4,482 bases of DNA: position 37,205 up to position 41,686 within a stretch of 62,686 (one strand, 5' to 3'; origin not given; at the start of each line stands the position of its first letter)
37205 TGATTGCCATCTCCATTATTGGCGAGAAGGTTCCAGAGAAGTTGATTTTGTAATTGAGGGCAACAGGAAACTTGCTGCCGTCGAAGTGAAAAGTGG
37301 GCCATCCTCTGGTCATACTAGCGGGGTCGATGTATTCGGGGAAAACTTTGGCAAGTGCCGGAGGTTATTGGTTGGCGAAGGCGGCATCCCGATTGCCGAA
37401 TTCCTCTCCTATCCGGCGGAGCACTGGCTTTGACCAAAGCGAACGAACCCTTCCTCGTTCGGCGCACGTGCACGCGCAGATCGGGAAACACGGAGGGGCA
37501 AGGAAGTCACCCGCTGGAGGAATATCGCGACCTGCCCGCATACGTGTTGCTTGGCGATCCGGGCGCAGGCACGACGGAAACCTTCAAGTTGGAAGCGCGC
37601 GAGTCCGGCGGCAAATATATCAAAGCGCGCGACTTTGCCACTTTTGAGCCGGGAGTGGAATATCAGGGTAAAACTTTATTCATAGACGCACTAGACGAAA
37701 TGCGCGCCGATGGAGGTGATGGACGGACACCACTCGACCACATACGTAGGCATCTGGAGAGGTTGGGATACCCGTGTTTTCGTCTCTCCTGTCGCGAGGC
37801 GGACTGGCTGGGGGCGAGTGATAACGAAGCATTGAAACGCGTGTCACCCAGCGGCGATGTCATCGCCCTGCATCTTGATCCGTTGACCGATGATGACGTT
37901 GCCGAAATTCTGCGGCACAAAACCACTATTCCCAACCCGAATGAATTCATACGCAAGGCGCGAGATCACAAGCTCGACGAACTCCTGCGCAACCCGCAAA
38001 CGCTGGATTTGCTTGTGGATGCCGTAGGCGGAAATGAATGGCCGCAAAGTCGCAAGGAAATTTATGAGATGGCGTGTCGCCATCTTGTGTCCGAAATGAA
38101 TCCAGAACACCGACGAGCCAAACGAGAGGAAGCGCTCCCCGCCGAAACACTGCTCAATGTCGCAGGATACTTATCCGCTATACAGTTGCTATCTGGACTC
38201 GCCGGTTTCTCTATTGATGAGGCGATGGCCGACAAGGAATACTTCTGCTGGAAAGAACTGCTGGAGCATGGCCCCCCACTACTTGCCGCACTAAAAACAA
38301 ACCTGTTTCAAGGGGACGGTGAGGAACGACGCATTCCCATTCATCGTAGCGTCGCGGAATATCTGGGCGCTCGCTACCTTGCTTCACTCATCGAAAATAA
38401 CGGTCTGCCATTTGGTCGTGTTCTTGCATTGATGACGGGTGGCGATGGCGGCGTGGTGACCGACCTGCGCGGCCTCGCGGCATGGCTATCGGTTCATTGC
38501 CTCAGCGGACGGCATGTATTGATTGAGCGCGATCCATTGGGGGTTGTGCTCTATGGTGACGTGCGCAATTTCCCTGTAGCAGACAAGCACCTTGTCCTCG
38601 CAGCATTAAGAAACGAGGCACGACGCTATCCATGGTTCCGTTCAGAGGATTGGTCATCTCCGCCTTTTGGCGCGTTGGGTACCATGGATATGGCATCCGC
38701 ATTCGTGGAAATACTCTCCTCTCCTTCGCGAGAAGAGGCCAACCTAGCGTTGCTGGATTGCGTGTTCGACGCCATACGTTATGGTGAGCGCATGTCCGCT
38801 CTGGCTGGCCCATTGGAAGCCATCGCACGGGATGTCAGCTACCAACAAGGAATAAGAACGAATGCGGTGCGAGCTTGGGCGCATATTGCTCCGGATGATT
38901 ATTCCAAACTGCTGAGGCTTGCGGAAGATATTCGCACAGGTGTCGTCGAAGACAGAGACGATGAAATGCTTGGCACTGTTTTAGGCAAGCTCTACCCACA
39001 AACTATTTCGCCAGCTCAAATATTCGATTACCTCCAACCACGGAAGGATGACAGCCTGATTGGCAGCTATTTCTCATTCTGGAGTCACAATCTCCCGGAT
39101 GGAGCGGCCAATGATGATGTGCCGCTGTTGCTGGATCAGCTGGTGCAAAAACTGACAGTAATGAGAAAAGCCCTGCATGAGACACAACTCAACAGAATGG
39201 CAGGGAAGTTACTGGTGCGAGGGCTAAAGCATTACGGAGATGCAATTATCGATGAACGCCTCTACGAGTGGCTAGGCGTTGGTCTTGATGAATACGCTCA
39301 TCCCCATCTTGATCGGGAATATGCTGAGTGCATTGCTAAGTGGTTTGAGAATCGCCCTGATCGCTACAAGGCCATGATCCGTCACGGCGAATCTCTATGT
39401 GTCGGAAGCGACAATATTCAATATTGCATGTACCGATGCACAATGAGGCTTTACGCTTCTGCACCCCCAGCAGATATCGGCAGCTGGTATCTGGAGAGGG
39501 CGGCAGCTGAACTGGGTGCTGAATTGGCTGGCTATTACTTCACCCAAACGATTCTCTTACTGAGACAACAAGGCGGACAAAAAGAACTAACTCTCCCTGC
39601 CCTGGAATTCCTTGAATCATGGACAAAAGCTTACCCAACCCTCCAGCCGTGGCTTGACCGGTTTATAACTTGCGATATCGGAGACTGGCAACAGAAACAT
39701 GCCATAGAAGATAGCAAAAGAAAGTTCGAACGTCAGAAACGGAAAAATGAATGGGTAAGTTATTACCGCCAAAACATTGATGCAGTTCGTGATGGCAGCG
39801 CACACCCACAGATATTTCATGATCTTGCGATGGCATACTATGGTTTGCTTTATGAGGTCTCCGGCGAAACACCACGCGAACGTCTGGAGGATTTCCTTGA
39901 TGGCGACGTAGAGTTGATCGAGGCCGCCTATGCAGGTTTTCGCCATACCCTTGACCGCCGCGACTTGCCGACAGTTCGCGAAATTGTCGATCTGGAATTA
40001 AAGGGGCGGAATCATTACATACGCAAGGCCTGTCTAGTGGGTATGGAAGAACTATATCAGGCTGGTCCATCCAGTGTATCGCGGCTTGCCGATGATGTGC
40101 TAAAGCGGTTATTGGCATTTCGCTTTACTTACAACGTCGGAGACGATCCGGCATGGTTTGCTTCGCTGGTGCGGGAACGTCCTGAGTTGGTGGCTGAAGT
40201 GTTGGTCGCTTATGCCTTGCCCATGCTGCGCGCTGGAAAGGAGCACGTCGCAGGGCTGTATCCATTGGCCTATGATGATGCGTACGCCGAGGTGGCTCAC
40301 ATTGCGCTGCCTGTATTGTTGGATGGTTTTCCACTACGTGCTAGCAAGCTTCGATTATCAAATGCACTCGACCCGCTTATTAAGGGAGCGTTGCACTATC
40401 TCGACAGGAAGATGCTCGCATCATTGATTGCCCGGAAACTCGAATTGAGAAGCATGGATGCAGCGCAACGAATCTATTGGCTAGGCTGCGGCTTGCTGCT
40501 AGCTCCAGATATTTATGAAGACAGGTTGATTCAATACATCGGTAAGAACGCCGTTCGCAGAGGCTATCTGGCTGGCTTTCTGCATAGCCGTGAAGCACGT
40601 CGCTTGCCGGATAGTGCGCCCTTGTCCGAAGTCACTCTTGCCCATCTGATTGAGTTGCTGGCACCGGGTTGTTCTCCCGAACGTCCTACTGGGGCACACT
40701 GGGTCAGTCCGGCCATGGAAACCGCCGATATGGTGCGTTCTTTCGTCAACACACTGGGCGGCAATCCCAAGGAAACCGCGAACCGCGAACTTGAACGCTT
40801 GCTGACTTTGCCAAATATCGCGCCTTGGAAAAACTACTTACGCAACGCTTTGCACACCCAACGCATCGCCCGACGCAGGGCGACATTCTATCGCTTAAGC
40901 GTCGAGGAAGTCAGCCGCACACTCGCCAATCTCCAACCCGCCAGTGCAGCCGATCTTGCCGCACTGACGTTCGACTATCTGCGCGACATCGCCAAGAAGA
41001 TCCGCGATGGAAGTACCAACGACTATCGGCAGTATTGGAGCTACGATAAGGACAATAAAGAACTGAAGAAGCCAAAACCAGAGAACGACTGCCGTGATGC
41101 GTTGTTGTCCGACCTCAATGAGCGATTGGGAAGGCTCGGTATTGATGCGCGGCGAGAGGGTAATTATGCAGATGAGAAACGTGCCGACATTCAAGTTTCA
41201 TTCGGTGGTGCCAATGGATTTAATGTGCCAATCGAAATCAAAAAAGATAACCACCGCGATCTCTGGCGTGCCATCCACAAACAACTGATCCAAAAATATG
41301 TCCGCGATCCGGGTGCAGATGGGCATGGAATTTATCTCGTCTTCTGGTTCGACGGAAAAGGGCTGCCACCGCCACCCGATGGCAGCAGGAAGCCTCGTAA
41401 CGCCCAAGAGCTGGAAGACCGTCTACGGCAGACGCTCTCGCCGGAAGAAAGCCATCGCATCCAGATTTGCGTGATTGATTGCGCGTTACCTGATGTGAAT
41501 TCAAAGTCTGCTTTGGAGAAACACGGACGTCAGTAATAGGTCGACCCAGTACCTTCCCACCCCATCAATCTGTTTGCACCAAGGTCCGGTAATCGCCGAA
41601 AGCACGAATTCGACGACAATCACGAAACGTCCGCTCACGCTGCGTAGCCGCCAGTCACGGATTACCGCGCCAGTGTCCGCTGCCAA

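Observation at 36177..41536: Overlapping two-gene cassette: AAA/DUF4143 ATPase plus giant STAND-like NTPase with C-terminal nuclease motif (candidate undescribed defence-type system)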

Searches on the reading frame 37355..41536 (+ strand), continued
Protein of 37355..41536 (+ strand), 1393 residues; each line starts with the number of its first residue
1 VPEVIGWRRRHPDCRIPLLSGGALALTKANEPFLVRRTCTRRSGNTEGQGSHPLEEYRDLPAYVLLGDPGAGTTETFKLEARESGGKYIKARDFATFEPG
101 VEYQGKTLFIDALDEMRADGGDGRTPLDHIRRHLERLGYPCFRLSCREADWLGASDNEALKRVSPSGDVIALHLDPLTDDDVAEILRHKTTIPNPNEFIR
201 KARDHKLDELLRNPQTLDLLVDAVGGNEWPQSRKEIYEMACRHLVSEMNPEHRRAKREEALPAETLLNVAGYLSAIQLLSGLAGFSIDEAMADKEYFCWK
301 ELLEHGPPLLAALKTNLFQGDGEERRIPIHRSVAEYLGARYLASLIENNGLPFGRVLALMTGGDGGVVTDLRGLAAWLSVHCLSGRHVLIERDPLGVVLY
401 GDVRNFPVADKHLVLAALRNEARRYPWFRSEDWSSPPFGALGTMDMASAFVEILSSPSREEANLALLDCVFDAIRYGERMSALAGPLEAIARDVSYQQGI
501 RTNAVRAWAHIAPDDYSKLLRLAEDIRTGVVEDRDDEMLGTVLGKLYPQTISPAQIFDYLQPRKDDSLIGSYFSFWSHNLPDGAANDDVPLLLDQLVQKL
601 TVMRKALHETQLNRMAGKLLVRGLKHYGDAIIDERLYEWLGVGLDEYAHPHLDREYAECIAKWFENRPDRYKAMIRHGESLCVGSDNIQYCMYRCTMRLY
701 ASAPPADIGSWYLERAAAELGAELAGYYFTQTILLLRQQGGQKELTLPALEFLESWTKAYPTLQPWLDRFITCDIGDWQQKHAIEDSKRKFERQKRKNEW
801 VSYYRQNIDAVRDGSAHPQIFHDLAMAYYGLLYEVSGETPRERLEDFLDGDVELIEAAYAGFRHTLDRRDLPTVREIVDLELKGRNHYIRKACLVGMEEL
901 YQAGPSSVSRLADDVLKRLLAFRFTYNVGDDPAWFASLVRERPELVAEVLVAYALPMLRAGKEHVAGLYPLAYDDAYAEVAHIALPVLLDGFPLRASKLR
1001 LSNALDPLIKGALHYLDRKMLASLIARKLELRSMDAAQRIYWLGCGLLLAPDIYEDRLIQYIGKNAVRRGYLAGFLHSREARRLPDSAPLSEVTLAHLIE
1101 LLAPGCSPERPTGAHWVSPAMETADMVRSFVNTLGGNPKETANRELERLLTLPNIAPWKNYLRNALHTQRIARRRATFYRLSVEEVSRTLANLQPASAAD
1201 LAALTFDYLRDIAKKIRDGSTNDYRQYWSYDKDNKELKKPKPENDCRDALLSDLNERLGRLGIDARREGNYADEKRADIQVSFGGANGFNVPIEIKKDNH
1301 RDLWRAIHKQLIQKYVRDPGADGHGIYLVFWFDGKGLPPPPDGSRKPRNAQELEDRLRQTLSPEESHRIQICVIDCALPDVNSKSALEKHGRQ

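Call 89: find_encoding_contigs(protein=P0249, flank=7000, max_places=8)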
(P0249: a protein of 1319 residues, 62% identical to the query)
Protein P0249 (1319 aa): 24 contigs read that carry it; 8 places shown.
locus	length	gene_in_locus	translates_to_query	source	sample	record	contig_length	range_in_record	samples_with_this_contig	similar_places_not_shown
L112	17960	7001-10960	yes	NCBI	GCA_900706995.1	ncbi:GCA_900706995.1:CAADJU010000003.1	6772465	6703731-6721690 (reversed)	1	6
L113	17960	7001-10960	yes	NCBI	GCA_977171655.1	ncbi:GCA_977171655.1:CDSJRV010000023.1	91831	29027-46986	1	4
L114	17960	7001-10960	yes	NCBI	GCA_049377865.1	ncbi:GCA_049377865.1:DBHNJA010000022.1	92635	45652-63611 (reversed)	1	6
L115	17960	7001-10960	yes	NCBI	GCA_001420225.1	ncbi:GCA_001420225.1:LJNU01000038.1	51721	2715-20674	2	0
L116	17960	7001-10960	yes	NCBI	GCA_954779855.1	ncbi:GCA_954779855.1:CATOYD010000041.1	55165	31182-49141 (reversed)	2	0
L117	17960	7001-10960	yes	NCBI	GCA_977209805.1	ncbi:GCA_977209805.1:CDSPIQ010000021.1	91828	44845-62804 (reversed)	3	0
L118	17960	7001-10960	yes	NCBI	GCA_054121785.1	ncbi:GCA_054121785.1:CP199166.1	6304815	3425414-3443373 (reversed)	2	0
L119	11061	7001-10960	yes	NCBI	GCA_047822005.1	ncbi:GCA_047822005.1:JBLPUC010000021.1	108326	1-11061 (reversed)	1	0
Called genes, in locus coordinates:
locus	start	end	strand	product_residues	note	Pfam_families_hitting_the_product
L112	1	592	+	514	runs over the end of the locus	PF02624:YcaO, PF18381:YcaO_C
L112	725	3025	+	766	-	PF08267:Meth_synt_1, PF01717:Meth_synt_2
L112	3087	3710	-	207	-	PF13302:Acetyltransf_3, PF00583:Acetyltransf_1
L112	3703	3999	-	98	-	PF24693:DUF7660 (weak)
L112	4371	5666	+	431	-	PF00989:PAS, PF08448:PAS_4, PF08447:PAS_3, PF13426:PAS_9, PF00989:PAS, PF08448:PAS_4, PF13426:PAS_9, PF08447:PAS_3, +2 more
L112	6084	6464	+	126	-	PF14263:DUF4354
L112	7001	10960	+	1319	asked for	PF05729:NACHT (faint), PF28130:DUF8371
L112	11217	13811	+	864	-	-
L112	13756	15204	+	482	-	-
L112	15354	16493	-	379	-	PF00199:Catalase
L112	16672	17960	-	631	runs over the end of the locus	PF13442:Cytochrome_CBB3 (faint), PF00034:Cytochrom_C (faint), PF21419:RoxA-like_Cyt-c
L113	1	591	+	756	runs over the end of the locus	PF02566:OsmC, PF02624:YcaO, PF18381:YcaO_C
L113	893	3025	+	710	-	PF08267:Meth_synt_1, PF01717:Meth_synt_2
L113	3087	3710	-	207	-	PF13302:Acetyltransf_3, PF00583:Acetyltransf_1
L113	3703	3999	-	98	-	PF24693:DUF7660 (weak)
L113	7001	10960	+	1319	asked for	PF05729:NACHT (faint), PF28130:DUF8371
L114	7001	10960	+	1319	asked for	PF05729:NACHT (faint), PF28130:DUF8371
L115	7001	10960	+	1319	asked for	PF05729:NACHT (faint), PF28130:DUF8371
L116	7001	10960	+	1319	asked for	PF05729:NACHT (faint), PF28130:DUF8371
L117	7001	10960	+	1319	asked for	PF05729:NACHT (faint), PF28130:DUF8371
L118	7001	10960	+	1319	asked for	PF05729:NACHT (faint), PF28130:DUF8371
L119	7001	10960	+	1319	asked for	PF05729:NACHT (faint), PF28130:DUF8371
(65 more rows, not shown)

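Call 90: search_protein_families(library=ncbifam, proteins=[P0249, L001:2753-6817:+, L044:3838-7854:+, L090:4916-8929:+, L018:828-4922:+, L083:3256-7314:+], max_evalue=1e-10)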
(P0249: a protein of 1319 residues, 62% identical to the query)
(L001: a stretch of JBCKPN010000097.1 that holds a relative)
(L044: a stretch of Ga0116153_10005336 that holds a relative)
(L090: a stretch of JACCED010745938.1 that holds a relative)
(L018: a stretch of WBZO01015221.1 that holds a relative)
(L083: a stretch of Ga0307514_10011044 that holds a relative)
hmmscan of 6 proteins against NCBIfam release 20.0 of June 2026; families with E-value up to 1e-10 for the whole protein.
P0249 (1319 aa): 2 families
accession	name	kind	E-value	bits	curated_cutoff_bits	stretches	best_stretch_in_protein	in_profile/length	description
NF058535.1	antiphage_EruA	equivalog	0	1477.9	1000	1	15-1316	1-1317/1318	NACHT domain-containing antiphage protein EruA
NF058534.1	antiphage_HyoA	equivalog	3.3e-37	127.7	1200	1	139-799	195-888/1430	NACHT domain-containing antiphage protein HyoA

L001:2753-6817:+ (1355 aa): 2 families
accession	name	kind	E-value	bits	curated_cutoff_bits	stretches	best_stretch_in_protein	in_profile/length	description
NF058535.1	antiphage_EruA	equivalog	0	1034.5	1000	1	12-1349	1-1317/1318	NACHT domain-containing antiphage protein EruA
NF058534.1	antiphage_HyoA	equivalog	7.9e-53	179.5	1200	1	139-1333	196-1406/1430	NACHT domain-containing antiphage protein HyoA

L044:3838-7854:+ (1339 aa): 2 families
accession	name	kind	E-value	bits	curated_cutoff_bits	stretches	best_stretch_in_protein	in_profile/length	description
NF058535.1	antiphage_EruA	equivalog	0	1053.8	1000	1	8-1336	1-1318/1318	NACHT domain-containing antiphage protein EruA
NF058534.1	antiphage_HyoA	equivalog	5.4e-62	209.9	1200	1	125-1318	190-1405/1430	NACHT domain-containing antiphage protein HyoA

L090:4916-8929:+ (1338 aa): 2 families
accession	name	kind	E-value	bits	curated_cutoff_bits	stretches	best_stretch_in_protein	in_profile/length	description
NF058535.1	antiphage_EruA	equivalog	0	1014.6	1000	1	21-1334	12-1317/1318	NACHT domain-containing antiphage protein EruA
NF058534.1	antiphage_HyoA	equivalog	9.8e-40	136.1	1200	1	132-1018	193-1097/1430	NACHT domain-containing antiphage protein HyoA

L018:828-4922:+ (1365 aa): 2 families
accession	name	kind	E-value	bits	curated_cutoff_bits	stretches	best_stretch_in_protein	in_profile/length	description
NF058535.1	antiphage_EruA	equivalog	1.2e-289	964.6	1000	1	12-1352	1-1317/1318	NACHT domain-containing antiphage protein EruA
NF058534.1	antiphage_HyoA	equivalog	4.6e-46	157.1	1200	1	304-1351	361-1426/1430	NACHT domain-containing antiphage protein HyoA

L083:3256-7314:+ (1353 aa): 1 family
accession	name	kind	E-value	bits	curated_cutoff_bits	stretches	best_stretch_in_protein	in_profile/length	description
NF058535.1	antiphage_EruA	equivalog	8.2e-265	882.3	1000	1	3-1335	1-1318/1318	NACHT domain-containing antiphage protein EruA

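Call 103: search_protein_families(library=pfam, alignment_id=A1, max_evalue=0.01)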
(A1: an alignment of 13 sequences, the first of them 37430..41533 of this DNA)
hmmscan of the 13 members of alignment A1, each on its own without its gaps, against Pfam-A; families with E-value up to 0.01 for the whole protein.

A. member 1, window:37430-41533:+ (1368 aa): 0 families

B. families by the number of members that match (of 13 scanned): 4 families
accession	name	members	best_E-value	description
PF13401.12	AAA_22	2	0.00022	AAA domain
PF13191.12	AAA_16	1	9.9e-05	AAA ATPase domain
PF05729.18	NACHT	1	0.00072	NACHT domain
PF25199.1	nSTAND_NTPase5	1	0.00093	Novel STAND NTPase 5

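Call 108: search_protein_families(library=ncbifam, proteins=[L112:11217-13811:+, L112:13756-15204:+, L112:6084-6464:+], max_evalue=0.01)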
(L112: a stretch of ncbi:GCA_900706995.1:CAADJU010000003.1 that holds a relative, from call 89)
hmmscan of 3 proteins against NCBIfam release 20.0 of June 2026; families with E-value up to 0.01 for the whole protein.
L112:11217-13811:+ (864 aa): 0 families

L112:13756-15204:+ (482 aa): 0 families

L112:6084-6464:+ (126 aa): 0 families

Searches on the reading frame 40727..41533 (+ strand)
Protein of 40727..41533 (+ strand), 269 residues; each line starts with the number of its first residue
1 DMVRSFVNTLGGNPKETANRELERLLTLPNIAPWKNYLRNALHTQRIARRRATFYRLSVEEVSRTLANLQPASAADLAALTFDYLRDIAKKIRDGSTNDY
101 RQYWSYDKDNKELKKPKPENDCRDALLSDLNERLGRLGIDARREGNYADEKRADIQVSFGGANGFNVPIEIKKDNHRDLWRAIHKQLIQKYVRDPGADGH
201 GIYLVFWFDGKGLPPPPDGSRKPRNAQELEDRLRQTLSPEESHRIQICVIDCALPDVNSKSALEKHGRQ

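Call 78: predict_structure(alignment_id=A4)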
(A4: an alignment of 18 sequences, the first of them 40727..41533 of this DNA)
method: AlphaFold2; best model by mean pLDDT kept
length: 269 residues; sequences in the alignment: 18
mean_pLDDT: 74.0   pTM: 0.64
mean pLDDT of the five models: 74.0, 72.7, 65.5, 60.5, 57.6
residues with pLDDT >= 90: 37; 70-90: 138; 50-70: 66; < 50: 28
segments of 3 or more residues with pLDDT < 50: 1-8, 258-269
pLDDT, mean of each block of 10 residues (from residue 1): 41 54 68 68 59 52 59 86 88 65 78 80 88 87 67 80 84 88 82 72 90 84 91 89 90 65 40
secondary structure, 60 per line:
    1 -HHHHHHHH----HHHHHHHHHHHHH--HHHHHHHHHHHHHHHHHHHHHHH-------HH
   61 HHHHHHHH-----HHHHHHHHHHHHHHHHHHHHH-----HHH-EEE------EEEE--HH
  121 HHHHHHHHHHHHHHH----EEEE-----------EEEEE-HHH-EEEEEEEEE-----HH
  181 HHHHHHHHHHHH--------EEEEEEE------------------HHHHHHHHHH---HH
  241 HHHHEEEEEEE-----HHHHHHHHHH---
elements in order: H2-9 H14-26 H29-51 H59-68 H74-94 E104-106 E113-116 H119-135 E140-143 E155-159 E165-173 H179-192 E201-207 H226-235 H239-244 E245-251 H257-266

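Call 81: fold_search(model_id=the predicted structure, library=pdb)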
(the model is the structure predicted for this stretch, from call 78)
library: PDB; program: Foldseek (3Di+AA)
matches with E <= 10: 903; with E <= 0.001: 0
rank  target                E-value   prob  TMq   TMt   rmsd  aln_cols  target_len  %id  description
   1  6sce_A                1.4e-02  0.77  0.23  0.12  11.1       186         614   20  Structure of a Type III CRISPR defence DNA nuclease activated by cyclic oligoadenylate (released 2020-02-19)
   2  3bm3_A                2.2e-02  0.33  0.22  0.22  16.7       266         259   13  Restriction endonuclease PspGI-substrate DNA complex (released 2008-09-16)
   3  3bm3_B                2.8e-02  0.25  0.21  0.22  16.8       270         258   12  Restriction endonuclease PspGI-substrate DNA complex (released 2008-09-16)
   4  4p0q_A                3.2e-02  0.69  0.21  0.20  11.8       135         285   16  Crystal structure of Human Mus81-Eme1 in complex with 5'-flap DNA (released 2014-05-28)
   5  9f9m_A                3.6e-02  0.57  0.19  0.27  11.4       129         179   14  Crystal structure of MUS81-EME1 bound by compound 21. (released 2024-06-19)
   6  6sxb_F                4.1e-02  0.82  0.22  0.10  10.6       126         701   13  XPF-ERCC1 Cryo-EM Structure, DNA-Bound form (released 2020-03-11)
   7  9f9l_A                4.3e-02  0.63  0.20  0.26  12.1       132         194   15  Crystal structure of MUS81-EME1 bound by compound 16. (released 2024-07-03)
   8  4p0p_A                4.6e-02  0.63  0.21  0.20  11.8       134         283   16  Crystal structure of Human Mus81-Eme1 in complex with 5'-flap DNA, and Mg2+ (released 2014-05-28)
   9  7stb_E                4.9e-02  0.35  0.21  0.17   9.3       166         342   10  Closed state of Rad24-RFC:9-1-1 bound to a 5' ss/dsDNA junction (released 2022-03-23)
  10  9f99_A                5.6e-02  0.57  0.21  0.28  11.1       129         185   14  Crystal structure of MUS81-EME1 bound by compound 10. (released 2024-06-19)
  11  9pcp_Q                7.6e-02  0.77  0.22  0.09  10.8       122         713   14  NER dual incision complex - NoG (released 2026-04-01)
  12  9f98_A                9.1e-02  0.54  0.21  0.28  12.3       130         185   14  Crystal structure of MUS81-EME1, apo form. (released 2024-07-03)
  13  8q3z_A                9.1e-02  0.28  0.26  0.17  20.1       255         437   11  Crystal structure of cA4-bound Can2 from Thermoanaerobacter brockii (released 2023-11-22)
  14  9f9k_C                9.7e-02  0.38  0.20  0.27  11.4       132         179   15  Crystal structure of MUS81-EME1 bound by compound 15. (released 2024-07-03)
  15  7f6l_A                1.0e-01  0.41  0.21  0.21  11.1       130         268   15  Crystal structure of human MUS81-EME2 complex (released 2022-03-02)
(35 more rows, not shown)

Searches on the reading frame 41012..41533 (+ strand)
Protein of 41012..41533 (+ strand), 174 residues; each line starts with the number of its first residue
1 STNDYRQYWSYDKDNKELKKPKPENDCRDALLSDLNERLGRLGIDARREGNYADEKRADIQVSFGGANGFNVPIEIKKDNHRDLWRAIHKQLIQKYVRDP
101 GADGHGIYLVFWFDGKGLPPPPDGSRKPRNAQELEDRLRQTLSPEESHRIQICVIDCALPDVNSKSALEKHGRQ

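Call 98: search_protein_families(library=pfam, proteins=[window:41012-41533:+], max_evalue=10)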
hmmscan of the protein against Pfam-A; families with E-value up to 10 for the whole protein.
window:41012-41533:+ (174 aa): 1 family
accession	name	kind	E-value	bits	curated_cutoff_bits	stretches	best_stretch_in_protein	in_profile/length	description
PF05794.18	Tcp11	-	0.098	12.1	27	1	75-153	23-76/436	T-complex protein 11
